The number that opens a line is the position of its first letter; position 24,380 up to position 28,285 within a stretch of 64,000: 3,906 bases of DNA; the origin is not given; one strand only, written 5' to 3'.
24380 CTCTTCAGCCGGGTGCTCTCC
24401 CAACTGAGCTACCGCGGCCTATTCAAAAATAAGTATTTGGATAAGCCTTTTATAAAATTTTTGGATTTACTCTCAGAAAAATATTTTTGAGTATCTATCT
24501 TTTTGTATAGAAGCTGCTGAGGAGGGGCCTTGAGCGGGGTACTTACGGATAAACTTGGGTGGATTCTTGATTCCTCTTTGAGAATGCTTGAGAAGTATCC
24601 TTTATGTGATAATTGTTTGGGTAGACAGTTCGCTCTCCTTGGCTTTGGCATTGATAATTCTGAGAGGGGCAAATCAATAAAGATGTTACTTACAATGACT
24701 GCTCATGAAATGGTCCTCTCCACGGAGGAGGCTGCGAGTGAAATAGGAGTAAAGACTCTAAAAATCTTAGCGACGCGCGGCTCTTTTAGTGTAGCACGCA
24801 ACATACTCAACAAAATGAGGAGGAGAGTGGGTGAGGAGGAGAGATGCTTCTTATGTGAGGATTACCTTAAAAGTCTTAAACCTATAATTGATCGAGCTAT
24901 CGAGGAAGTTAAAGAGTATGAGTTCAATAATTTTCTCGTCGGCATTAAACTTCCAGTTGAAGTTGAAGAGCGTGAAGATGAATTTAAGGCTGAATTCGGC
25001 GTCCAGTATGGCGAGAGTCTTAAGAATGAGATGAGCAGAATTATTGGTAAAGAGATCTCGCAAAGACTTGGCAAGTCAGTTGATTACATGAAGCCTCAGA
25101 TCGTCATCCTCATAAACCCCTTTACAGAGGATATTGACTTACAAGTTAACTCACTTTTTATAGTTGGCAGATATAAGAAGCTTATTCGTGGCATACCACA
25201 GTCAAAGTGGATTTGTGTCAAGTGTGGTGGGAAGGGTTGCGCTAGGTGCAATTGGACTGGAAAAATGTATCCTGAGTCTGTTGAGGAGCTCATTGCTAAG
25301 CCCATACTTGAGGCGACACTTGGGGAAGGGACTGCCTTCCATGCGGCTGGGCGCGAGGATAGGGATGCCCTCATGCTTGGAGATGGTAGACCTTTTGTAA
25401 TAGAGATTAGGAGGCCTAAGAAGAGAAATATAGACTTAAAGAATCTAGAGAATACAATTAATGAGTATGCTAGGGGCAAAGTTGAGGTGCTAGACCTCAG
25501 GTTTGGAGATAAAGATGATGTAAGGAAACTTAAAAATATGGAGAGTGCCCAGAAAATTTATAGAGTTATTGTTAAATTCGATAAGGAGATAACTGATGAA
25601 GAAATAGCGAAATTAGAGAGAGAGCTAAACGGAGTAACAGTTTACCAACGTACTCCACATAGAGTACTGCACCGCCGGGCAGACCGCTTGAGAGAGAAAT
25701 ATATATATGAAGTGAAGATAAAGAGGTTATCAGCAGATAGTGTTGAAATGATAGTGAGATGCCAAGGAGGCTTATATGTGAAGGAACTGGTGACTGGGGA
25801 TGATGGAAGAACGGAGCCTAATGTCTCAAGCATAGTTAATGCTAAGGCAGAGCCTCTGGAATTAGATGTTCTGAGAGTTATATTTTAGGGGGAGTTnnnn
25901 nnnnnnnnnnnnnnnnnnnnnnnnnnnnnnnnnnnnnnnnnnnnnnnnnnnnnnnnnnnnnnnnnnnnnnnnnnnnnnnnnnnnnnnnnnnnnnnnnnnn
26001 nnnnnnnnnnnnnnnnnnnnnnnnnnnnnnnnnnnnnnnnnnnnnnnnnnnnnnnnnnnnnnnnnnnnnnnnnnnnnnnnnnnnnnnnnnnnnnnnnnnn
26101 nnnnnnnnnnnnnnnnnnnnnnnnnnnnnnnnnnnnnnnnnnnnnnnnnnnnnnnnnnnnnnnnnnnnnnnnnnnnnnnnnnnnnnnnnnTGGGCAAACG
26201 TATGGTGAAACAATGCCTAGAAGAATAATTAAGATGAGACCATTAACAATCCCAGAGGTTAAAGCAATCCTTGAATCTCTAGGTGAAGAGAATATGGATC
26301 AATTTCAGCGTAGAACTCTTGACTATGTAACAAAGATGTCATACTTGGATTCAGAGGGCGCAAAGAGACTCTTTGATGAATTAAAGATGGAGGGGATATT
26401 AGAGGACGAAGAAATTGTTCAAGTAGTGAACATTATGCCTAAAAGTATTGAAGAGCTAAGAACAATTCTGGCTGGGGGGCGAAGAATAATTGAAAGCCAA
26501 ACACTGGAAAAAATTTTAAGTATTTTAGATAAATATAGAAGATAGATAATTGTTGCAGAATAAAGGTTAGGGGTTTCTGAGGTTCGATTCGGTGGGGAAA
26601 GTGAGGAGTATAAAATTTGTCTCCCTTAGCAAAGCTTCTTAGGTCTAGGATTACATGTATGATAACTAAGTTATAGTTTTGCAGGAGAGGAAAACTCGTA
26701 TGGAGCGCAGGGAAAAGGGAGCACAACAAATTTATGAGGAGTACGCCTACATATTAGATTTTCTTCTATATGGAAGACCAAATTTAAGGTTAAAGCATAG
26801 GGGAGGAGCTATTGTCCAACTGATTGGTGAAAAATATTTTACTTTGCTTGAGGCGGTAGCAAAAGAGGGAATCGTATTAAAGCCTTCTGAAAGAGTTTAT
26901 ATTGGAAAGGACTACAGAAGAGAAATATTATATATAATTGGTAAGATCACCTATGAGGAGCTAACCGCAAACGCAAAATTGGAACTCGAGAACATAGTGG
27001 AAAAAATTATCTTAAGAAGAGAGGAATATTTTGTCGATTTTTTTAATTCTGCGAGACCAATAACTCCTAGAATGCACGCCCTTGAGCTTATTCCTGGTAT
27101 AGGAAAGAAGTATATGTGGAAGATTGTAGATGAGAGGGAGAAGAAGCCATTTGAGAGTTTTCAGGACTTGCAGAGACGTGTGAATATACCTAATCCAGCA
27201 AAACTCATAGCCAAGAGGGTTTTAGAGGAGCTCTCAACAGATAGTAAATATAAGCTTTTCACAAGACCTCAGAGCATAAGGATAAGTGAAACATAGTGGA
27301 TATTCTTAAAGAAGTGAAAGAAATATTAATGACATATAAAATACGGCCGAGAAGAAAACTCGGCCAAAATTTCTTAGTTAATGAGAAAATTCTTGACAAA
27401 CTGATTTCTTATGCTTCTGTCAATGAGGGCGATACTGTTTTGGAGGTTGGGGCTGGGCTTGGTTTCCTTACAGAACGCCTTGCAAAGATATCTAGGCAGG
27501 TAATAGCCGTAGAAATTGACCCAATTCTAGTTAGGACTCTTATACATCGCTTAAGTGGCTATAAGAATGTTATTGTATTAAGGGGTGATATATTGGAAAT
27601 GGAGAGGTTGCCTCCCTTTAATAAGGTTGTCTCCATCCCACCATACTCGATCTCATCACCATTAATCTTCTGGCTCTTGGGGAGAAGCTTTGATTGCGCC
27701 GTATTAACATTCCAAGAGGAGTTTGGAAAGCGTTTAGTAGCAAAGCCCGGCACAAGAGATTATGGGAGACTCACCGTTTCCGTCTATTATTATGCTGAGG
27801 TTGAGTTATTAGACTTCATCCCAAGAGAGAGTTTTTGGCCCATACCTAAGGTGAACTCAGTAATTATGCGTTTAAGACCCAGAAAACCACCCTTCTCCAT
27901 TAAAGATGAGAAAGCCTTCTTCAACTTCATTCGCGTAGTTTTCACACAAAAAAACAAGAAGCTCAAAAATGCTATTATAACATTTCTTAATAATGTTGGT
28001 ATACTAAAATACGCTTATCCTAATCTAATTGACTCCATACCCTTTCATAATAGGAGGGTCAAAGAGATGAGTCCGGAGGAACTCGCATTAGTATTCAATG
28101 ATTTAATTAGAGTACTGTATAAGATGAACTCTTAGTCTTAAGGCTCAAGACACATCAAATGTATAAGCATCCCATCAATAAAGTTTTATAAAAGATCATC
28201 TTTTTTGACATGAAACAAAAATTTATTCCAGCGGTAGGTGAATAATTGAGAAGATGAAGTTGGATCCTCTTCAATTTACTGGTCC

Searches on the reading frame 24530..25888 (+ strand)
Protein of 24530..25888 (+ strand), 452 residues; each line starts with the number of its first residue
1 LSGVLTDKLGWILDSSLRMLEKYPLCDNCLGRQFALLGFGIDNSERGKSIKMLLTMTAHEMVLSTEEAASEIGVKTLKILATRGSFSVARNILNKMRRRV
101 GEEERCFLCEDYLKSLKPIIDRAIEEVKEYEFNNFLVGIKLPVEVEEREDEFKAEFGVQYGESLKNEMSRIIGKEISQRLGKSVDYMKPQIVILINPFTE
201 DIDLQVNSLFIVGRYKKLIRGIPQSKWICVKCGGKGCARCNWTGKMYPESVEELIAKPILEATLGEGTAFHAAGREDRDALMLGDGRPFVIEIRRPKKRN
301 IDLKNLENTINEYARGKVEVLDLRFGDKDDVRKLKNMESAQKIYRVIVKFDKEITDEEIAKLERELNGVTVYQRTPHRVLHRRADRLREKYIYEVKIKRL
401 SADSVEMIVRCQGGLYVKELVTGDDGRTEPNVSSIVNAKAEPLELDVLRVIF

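Call 17: search_protein_families(library=pfam, proteins=[window:24530-25888:+], max_evalue=0.00001)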
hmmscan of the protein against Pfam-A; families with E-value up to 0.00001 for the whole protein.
window:24530-25888:+ (452 aa): 2 families
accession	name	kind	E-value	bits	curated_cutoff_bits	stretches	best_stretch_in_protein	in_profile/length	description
PF21238.2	Pus10_C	-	4.3e-70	236.3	27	1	210-450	1-231/232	Pus10, C-terminal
PF22023.1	Pus10_THUMP_arc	-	3.3e-24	85.3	28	1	120-196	2-78/78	Pus10 THUMP domain, archaeal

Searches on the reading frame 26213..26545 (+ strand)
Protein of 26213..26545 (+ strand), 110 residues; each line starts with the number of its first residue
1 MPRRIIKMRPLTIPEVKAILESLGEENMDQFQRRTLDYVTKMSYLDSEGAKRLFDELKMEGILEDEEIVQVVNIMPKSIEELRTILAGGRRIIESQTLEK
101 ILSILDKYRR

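Call 18: search_protein_families(library=pfam, proteins=[window:26213-26545:+], max_evalue=0.0001)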
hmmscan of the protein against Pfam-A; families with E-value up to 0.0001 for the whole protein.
window:26213-26545:+ (110 aa): 1 family
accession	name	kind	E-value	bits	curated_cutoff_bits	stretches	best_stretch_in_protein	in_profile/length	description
PF03874.21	RNA_pol_Rpb4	-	4.3e-16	59.7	25.6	1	24-109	31-116/116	RNA polymerase Rpb4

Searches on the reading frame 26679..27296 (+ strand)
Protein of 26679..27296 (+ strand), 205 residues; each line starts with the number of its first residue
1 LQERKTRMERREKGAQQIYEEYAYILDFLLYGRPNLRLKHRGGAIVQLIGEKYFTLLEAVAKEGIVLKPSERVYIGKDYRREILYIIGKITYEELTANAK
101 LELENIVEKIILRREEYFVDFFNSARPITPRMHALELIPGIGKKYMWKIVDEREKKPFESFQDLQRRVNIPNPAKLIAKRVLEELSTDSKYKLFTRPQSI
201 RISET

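Call 17: search_protein_families(library=pfam, proteins=[window:26679-27296:+], max_evalue=0.00001)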
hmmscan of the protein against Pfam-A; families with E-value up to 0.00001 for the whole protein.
window:26679-27296:+ (205 aa): 2 families
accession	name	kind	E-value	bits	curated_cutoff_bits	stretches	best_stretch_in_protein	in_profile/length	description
PF04919.18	DUF655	-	5.4e-62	209.4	22.2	1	20-196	2-181/181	Protein of unknown function (DUF655)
PF14579.12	HHH_6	-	3.3e-07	30.8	25.6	1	134-185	26-74/90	Helix-hairpin-helix motif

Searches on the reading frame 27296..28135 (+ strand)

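Call 17: search_protein_families(library=pfam, proteins=[window:27296-28135:+], max_evalue=0.00001)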
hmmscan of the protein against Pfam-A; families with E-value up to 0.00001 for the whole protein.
window:27296-28135:+ (279 aa): 1 family
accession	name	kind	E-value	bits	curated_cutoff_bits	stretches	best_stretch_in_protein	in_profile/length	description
PF00398.26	RrnaAD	-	2.1e-56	191.4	24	1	19-233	5-229/263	Ribosomal RNA adenine dimethylase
